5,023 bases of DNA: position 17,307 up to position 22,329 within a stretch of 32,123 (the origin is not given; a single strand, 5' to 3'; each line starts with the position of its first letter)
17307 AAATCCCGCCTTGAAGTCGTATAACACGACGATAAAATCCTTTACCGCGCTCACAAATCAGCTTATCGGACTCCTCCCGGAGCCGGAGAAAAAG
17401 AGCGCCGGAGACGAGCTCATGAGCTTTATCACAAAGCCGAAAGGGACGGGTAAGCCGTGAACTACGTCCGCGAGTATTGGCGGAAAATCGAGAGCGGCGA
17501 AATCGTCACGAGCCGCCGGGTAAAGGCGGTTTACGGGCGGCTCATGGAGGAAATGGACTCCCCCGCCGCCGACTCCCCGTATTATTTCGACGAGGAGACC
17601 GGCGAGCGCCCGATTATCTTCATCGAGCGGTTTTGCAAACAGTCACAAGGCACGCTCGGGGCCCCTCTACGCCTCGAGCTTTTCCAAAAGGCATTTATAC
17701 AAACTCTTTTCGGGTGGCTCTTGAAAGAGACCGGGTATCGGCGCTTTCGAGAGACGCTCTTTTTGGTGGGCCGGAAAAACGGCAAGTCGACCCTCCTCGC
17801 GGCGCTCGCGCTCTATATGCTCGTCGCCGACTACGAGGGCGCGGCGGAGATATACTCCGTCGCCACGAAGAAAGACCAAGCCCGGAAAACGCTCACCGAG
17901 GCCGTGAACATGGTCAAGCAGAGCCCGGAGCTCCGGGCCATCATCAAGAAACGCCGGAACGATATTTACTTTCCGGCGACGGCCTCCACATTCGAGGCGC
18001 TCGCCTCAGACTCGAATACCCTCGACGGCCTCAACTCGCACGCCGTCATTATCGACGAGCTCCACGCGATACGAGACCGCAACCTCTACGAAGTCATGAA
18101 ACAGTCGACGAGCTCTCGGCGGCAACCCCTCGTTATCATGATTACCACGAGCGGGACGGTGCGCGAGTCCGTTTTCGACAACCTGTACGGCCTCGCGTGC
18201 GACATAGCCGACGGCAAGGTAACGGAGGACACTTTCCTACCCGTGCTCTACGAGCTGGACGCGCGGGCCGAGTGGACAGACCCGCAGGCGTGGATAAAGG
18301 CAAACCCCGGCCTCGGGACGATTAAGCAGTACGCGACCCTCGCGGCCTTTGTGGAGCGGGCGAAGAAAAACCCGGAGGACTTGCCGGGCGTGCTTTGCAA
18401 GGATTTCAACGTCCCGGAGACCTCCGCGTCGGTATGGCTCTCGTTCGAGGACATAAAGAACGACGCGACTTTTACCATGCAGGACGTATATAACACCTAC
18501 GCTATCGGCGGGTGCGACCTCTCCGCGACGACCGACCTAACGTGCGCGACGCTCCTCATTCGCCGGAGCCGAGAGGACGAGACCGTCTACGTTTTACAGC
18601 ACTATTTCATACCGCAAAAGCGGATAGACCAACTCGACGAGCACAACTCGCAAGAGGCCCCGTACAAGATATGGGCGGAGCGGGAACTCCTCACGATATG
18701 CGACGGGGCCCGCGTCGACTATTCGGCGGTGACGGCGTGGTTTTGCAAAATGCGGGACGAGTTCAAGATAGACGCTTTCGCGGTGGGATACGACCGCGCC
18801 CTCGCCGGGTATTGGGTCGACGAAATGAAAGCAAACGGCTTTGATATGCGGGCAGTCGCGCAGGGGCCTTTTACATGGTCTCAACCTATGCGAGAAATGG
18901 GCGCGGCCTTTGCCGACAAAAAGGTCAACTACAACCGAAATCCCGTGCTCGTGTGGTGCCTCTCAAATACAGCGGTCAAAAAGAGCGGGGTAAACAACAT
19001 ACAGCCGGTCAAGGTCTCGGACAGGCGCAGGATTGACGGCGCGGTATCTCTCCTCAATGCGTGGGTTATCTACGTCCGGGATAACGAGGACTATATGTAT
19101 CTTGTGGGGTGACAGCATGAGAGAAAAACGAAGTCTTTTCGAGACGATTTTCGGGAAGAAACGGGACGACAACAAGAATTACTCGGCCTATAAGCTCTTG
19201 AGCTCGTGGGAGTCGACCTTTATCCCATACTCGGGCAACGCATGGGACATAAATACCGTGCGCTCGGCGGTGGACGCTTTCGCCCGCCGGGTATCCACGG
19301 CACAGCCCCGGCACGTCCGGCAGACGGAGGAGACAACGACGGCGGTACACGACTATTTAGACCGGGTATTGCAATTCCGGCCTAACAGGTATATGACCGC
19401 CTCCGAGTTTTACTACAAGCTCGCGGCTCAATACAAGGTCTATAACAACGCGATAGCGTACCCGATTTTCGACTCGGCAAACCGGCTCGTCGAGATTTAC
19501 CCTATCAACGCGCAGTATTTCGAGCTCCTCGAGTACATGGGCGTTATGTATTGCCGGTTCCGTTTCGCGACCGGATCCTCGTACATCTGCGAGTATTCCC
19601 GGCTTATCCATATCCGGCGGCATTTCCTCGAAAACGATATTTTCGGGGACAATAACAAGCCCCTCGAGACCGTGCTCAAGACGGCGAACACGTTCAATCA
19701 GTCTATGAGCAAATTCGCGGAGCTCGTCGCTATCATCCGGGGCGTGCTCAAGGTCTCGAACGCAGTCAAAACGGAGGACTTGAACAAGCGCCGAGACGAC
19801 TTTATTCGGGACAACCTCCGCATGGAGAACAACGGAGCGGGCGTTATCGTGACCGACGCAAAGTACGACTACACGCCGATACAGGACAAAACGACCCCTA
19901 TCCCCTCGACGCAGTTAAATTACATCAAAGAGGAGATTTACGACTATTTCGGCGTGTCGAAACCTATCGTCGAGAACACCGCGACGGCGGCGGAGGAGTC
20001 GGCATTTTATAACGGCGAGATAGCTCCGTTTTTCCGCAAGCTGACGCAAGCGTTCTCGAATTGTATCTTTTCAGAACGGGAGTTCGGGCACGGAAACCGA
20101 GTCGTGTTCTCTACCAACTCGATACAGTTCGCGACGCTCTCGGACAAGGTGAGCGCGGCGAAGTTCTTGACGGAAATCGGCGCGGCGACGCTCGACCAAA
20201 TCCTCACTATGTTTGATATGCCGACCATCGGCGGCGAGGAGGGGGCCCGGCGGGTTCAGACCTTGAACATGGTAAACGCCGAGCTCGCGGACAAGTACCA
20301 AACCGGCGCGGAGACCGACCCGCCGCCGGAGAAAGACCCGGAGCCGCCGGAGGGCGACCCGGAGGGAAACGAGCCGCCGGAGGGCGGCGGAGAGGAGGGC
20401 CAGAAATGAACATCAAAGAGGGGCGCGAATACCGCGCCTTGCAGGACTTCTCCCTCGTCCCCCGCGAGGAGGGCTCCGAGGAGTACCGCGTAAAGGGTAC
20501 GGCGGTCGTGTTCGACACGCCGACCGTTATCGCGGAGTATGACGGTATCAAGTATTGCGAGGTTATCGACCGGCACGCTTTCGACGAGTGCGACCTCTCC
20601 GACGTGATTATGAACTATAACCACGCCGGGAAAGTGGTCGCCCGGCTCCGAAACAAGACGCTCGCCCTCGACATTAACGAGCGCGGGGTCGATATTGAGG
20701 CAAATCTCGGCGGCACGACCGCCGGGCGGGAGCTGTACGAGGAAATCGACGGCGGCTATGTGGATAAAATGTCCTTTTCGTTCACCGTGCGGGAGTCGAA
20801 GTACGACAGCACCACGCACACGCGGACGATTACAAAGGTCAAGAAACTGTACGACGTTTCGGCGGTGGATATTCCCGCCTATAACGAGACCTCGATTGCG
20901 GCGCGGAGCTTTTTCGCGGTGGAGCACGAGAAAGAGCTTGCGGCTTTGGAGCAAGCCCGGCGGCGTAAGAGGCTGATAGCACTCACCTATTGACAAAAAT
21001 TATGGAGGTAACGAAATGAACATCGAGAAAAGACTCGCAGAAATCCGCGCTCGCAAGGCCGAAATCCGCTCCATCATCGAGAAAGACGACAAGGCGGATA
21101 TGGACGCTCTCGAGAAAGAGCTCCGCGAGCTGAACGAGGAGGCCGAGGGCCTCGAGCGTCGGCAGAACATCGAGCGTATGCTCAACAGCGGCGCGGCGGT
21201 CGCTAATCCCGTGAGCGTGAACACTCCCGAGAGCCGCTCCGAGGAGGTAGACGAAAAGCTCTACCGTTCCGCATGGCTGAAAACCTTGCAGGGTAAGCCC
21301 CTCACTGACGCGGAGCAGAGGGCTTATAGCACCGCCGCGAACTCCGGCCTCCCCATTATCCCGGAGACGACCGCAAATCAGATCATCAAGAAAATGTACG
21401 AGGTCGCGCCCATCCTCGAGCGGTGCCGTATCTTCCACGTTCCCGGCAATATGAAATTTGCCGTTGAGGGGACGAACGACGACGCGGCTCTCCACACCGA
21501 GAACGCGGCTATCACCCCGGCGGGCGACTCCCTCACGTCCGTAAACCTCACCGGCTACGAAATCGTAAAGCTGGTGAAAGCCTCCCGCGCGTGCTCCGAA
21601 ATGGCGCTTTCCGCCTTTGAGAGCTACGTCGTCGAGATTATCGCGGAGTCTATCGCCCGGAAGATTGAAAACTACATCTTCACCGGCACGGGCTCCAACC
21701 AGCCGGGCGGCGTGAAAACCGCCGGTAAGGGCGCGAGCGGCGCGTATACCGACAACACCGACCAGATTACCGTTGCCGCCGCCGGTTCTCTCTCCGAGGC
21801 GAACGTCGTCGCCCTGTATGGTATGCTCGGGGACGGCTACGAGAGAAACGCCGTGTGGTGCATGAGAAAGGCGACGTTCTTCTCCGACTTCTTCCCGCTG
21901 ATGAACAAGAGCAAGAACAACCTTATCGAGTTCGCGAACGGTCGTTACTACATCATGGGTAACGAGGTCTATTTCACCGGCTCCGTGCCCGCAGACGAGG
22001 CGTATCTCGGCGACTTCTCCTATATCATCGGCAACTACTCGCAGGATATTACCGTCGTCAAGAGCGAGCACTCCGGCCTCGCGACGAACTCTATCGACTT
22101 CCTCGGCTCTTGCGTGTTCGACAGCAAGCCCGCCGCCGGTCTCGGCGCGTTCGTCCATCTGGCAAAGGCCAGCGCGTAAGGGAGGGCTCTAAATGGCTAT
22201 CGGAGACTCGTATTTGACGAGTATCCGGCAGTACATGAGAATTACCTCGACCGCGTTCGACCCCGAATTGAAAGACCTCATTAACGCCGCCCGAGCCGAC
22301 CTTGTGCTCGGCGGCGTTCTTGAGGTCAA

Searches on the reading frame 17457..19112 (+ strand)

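Call 79: search_protein_families(library=pfam, proteins=[window:17457-19112:+], max_evalue=0.001)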
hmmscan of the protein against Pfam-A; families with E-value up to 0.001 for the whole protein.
window:17457-19112:+ (551 aa): 3 families
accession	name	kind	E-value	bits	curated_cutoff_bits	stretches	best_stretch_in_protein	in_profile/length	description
PF20441.4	TerL_nuclease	-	4.9e-39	134.6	24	1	254-536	1-279/286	Terminase large subunit, endonuclease domain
PF03354.21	TerL_ATPase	-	8.4e-39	133.5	23.7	1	76-245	2-174/178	Terminase large subunit, ATPase domain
PF03237.21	Terminase_6N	-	5.2e-07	30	22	1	101-232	1-136/215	Terminase large subunit, T4likevirus-type, N-terminal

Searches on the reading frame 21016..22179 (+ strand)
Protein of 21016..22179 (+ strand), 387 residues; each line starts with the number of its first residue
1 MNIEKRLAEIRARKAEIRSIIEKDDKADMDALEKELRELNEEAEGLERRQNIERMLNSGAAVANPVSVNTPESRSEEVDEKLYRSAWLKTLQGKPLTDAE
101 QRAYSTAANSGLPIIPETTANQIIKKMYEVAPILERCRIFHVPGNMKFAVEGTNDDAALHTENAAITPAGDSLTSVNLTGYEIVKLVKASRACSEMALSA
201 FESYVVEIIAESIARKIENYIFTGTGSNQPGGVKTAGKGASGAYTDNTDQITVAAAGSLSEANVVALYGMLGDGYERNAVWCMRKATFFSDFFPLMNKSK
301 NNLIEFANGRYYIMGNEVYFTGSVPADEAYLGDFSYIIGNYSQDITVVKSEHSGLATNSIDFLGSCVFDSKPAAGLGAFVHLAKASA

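Call 79: search_protein_families(library=pfam, proteins=[window:21016-22179:+], max_evalue=0.001)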
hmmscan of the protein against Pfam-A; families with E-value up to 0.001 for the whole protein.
window:21016-22179:+ (387 aa): 1 family
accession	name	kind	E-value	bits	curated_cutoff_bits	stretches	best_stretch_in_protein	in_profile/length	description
PF05065.19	Phage_capsid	-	2.9e-31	109.3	24.2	1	114-373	4-270/280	Phage capsid family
